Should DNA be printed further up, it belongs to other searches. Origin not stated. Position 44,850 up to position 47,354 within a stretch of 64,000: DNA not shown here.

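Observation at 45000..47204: Single-gene fusion of a soluble GT2 to a polytopic PMT-like GT-C domain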

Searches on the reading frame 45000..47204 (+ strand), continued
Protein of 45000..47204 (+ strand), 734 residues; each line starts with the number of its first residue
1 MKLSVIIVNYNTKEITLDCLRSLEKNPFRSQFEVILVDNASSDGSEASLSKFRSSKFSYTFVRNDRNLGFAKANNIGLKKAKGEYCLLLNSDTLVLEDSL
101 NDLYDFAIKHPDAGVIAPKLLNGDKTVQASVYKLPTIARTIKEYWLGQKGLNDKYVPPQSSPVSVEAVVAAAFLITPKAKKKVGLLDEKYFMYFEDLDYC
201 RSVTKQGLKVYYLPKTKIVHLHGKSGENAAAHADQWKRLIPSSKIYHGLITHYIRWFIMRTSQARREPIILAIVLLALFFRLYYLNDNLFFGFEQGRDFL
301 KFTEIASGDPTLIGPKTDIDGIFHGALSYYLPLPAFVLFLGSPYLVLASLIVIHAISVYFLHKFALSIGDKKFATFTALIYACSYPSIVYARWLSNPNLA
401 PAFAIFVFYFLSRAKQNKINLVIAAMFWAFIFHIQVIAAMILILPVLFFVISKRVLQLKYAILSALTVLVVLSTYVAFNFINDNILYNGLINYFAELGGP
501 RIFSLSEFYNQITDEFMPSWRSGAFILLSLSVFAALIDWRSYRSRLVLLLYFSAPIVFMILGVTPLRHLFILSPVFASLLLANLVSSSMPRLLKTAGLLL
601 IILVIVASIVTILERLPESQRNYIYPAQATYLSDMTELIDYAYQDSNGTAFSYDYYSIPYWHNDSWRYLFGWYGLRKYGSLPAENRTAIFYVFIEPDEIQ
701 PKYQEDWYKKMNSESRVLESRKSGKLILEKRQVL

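Call 56: find_encoding_contigs(protein=P0001, flank=1000, max_places=3)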
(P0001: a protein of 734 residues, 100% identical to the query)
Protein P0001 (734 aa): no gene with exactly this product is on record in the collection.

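Call 57: find_encoding_contigs(protein=P0047, flank=8000, max_places=1)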
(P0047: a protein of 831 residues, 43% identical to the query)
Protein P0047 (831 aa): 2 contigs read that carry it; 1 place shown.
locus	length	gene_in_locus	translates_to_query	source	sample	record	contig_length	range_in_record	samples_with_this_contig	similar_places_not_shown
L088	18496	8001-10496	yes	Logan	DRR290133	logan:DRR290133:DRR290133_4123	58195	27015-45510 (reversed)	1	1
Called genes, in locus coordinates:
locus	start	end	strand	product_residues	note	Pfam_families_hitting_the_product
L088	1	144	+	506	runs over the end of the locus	PF02366:PMT, PF13231:PMT_2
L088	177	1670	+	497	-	PF01943:Polysacc_synt, PF13440:Polysacc_synt_3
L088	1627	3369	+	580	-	-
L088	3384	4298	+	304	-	PF00535:Glycos_transf_2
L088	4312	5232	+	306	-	PF00535:Glycos_transf_2, PF10111:Glyco_tranf_2_2 (weak), PF13641:Glyco_tranf_2_3, PF13632:Glyco_trans_2_3 (faint)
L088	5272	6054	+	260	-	PF00535:Glycos_transf_2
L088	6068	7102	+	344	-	PF00534:Glycos_transf_1, PF13692:Glyco_trans_1_4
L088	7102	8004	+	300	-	PF00535:Glycos_transf_2, PF10111:Glyco_tranf_2_2 (faint), PF13641:Glyco_tranf_2_3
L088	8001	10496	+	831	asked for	PF00535:Glycos_transf_2, PF13641:Glyco_tranf_2_3, PF10131:PTPS_related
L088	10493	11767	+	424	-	-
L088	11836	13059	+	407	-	-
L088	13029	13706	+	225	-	-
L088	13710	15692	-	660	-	-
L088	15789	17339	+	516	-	-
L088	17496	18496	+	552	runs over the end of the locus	PF13231:PMT_2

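Call 58: find_encoding_contigs(protein=P0029, flank=8000, max_places=1)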
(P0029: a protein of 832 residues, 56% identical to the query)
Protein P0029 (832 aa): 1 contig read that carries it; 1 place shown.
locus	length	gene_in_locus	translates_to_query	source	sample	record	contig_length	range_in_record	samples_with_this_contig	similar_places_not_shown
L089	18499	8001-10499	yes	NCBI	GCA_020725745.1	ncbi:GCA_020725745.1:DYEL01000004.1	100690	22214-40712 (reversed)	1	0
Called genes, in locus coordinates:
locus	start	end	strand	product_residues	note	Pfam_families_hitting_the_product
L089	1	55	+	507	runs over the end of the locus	PF02366:PMT, PF13231:PMT_2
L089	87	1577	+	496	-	PF01943:Polysacc_synt, PF13440:Polysacc_synt_3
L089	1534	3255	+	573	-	-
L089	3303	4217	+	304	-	PF00535:Glycos_transf_2, PF10111:Glyco_tranf_2_2 (weak)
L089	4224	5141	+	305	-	PF00535:Glycos_transf_2, PF13641:Glyco_tranf_2_3, PF13632:Glyco_trans_2_3 (faint)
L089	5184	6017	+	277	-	PF00535:Glycos_transf_2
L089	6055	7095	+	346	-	PF00534:Glycos_transf_1, PF13692:Glyco_trans_1_4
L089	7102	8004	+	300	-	PF00535:Glycos_transf_2, PF13641:Glyco_tranf_2_3, PF13632:Glyco_trans_2_3 (weak)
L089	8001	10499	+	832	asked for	PF00535:Glycos_transf_2, PF13641:Glyco_tranf_2_3, PF13632:Glyco_trans_2_3 (weak), PF10131:PTPS_related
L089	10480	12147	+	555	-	PF10131:PTPS_related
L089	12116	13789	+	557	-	PF10131:PTPS_related (weak)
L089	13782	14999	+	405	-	-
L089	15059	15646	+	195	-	-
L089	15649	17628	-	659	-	-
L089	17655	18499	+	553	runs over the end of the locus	PF13231:PMT_2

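Call 66: search_protein_representatives(alignment_id=A3)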
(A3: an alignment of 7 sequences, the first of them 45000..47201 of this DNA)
Query: 7 sequences, 755 profile positions. Proteins with E-value up to 0.001 (for the whole library): 479460; up to 1e-10: 165984; up to 1e-30: 23061. The best 150 are listed.
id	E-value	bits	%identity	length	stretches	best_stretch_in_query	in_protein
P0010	0.0e+00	1202.0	-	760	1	1-754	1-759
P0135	2.0e-216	737.3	-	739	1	3-705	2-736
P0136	1.6e-185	635.1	-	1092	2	3-615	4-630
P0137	6.3e-178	610.1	-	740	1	2-708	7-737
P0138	3.2e-174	597.8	-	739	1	3-698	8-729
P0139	4.1e-169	580.9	-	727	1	2-705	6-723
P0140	5.0e-163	560.8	-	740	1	3-705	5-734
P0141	4.9e-160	550.9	-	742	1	2-698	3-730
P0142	9.0e-157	540.1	-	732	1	2-705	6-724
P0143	1.8e-154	532.5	-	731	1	3-699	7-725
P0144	2.3e-154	532.1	-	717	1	1-705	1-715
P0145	3.4e-152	524.9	-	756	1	3-695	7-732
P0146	2.7e-151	522.0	-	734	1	2-705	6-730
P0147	1.1e-148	513.4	-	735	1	3-704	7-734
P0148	1.4e-148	513.1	-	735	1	2-708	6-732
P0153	1.9e-145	502.7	-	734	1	1-705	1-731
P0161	4.9e-140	484.8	-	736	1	1-708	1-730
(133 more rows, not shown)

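Call 67: list_cluster_members(proteins=[P0135, P0137, P0138, P0139, P0140, P0141, P0144, P0153, P0136, P0161])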
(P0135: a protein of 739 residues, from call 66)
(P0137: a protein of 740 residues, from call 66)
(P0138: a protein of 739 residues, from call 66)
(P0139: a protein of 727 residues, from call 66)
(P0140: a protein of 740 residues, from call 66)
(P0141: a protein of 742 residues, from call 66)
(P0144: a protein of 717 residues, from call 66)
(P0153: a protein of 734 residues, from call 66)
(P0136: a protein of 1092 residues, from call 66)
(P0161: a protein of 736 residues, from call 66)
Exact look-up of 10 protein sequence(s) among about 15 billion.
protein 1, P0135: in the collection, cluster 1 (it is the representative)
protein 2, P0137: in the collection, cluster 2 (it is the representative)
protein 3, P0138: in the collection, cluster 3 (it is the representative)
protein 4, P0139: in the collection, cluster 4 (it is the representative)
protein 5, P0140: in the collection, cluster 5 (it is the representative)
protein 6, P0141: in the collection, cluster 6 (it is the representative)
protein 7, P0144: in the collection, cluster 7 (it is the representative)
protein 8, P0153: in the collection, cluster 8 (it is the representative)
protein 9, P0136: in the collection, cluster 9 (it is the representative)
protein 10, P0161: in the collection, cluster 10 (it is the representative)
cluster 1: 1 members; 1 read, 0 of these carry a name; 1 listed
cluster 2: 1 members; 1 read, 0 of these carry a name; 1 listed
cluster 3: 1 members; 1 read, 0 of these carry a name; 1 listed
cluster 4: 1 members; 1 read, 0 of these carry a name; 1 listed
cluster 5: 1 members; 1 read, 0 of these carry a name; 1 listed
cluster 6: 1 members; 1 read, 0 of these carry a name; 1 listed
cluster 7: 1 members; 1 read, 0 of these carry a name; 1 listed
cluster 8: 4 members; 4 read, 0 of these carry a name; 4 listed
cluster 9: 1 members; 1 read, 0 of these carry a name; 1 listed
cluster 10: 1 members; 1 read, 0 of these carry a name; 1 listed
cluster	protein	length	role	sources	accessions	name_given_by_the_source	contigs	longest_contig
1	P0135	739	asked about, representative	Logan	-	-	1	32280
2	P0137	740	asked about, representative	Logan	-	-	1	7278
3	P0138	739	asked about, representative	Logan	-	-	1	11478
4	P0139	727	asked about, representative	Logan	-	-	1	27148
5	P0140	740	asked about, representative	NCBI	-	-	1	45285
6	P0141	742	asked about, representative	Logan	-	-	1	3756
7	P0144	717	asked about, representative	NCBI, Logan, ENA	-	-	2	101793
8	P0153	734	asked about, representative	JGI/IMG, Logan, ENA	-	-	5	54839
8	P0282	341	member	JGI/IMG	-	-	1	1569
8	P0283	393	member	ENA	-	-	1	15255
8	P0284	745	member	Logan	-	-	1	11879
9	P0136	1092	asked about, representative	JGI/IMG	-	-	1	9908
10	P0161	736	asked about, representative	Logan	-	-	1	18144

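Call 69: find_encoding_contigs(protein=P0144, flank=8000, max_places=2)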
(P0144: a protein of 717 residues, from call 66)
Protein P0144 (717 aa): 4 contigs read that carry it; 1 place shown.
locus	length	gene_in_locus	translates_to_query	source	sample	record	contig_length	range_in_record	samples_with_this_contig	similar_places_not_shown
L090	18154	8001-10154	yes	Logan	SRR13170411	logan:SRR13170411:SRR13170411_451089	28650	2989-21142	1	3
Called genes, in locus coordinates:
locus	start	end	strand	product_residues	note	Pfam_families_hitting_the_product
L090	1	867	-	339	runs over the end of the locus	PF01073:3Beta_HSD (weak), PF01370:Epimerase, PF05368:NmrA (faint), PF07993:NAD_binding_4 (weak), PF13460:NAD_binding_10, PF16363:GDP_Man_Dehyd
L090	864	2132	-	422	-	PF01488:Shikimate_DH (faint), PF03446:NAD_binding_2, PF03721:UDPG_MGDP_dh_N, PF03807:F420_oxidored (faint), PF00984:UDPG_MGDP_dh, PF03720:UDPG_MGDP_dh_C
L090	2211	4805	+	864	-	PF00535:Glycos_transf_2, PF10111:Glyco_tranf_2_2 (faint), PF13641:Glyco_tranf_2_3, PF13231:PMT_2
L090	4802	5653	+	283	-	PF03848:TehB (weak), PF01209:Ubie_methyltran, PF02353:CMAS, PF13489:Methyltransf_23, PF13847:Methyltransf_31, PF08241:Methyltransf_11, PF08242:Methyltransf_12, PF13649:Methyltransf_25, +2 more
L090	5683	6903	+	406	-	PF01943:Polysacc_synt, PF13440:Polysacc_synt_3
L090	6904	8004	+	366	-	PF13439:Glyco_transf_4 (weak), PF13692:Glyco_trans_1_4, PF13524:Glyco_trans_1_2, PF20706:GT4-conflict, PF00534:Glycos_transf_1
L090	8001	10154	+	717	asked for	PF00535:Glycos_transf_2, PF10111:Glyco_tranf_2_2 (weak), PF13641:Glyco_tranf_2_3 (weak), PF13231:PMT_2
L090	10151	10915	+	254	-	PF00535:Glycos_transf_2, PF10111:Glyco_tranf_2_2 (weak)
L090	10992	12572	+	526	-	PF02366:PMT, PF13231:PMT_2 (weak)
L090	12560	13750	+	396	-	PF04932:Wzy_C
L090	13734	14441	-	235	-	PF19077:Big_13 (faint), PF17936:Big_6 (faint), PF09136:Glucodextran_B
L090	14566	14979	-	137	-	PF02823:ATP-synt_DE_N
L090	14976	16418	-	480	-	PF02874:ATP-synt_ab_N, PF00006:ATP-synt_ab, PF22919:ATP-synt_VA_C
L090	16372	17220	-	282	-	PF00231:ATP-synt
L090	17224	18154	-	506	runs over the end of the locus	PF02874:ATP-synt_ab_N (weak), PF00006:ATP-synt_ab, PF00306:ATP-synt_ab_C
